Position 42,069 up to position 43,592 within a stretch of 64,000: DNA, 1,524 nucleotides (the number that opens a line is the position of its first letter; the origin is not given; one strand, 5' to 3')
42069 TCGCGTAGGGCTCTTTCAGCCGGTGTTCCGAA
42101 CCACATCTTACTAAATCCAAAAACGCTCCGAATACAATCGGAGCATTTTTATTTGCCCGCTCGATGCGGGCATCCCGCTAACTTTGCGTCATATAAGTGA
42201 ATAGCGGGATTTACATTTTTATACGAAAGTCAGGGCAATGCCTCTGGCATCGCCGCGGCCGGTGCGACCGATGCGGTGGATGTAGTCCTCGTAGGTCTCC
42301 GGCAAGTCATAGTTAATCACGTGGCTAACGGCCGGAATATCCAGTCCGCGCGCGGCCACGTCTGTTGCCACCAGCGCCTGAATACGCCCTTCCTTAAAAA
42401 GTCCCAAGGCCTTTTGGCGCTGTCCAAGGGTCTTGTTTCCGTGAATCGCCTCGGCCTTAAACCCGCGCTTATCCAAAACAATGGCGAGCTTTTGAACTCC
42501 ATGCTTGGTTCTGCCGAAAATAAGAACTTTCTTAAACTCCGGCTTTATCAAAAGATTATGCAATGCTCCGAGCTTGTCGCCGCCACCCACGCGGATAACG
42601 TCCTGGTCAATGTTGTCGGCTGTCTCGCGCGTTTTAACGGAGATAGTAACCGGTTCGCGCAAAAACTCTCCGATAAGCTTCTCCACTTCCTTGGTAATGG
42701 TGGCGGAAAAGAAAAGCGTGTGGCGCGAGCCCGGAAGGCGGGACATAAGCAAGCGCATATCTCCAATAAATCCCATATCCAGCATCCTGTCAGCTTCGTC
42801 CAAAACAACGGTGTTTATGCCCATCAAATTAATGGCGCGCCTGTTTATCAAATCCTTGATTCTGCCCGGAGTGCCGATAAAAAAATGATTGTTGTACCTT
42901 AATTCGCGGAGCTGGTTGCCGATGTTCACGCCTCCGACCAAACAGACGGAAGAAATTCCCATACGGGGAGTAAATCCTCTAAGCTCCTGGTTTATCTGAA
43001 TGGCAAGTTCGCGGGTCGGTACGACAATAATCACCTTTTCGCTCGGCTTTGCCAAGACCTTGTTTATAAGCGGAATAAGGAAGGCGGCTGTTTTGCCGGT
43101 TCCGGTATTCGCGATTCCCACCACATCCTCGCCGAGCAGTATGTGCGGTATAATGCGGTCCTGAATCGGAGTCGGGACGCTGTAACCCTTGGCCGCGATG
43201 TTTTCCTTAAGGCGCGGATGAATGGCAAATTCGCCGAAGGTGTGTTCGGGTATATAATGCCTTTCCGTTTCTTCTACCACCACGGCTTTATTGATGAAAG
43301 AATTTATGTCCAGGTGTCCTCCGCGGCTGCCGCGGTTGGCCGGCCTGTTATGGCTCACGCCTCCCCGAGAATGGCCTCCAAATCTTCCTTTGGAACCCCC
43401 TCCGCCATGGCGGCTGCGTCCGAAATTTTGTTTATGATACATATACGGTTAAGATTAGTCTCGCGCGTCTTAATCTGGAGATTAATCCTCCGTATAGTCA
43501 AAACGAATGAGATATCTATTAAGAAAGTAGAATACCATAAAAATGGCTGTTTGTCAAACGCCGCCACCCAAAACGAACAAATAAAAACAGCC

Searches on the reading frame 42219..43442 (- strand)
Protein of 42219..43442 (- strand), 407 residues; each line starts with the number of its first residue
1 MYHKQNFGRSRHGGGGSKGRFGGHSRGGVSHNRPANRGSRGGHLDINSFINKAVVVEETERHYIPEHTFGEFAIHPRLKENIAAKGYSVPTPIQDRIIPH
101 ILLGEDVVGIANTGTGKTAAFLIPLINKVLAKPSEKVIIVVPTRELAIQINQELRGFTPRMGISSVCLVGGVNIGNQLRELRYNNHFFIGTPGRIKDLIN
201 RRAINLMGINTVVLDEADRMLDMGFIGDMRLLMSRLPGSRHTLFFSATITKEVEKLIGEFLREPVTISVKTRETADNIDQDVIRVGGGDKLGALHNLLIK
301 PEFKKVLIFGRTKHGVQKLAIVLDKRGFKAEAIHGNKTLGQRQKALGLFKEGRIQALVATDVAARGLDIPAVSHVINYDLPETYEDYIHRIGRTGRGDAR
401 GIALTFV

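Call 65: search_protein_families(library=pfam, proteins=[window:42219-43442:-], max_evalue=0.000001)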
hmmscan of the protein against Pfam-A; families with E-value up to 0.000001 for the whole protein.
window:42219-43442:- (407 aa): 2 families
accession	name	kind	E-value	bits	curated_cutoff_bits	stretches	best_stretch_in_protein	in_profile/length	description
PF00270.35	DEAD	-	2.9e-45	154.4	26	1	91-255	1-166/167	DEAD/DEAH box helicase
PF00271.37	Helicase_C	-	2.6e-32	111.8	23.5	1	290-396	2-108/110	Helicase conserved C-terminal domain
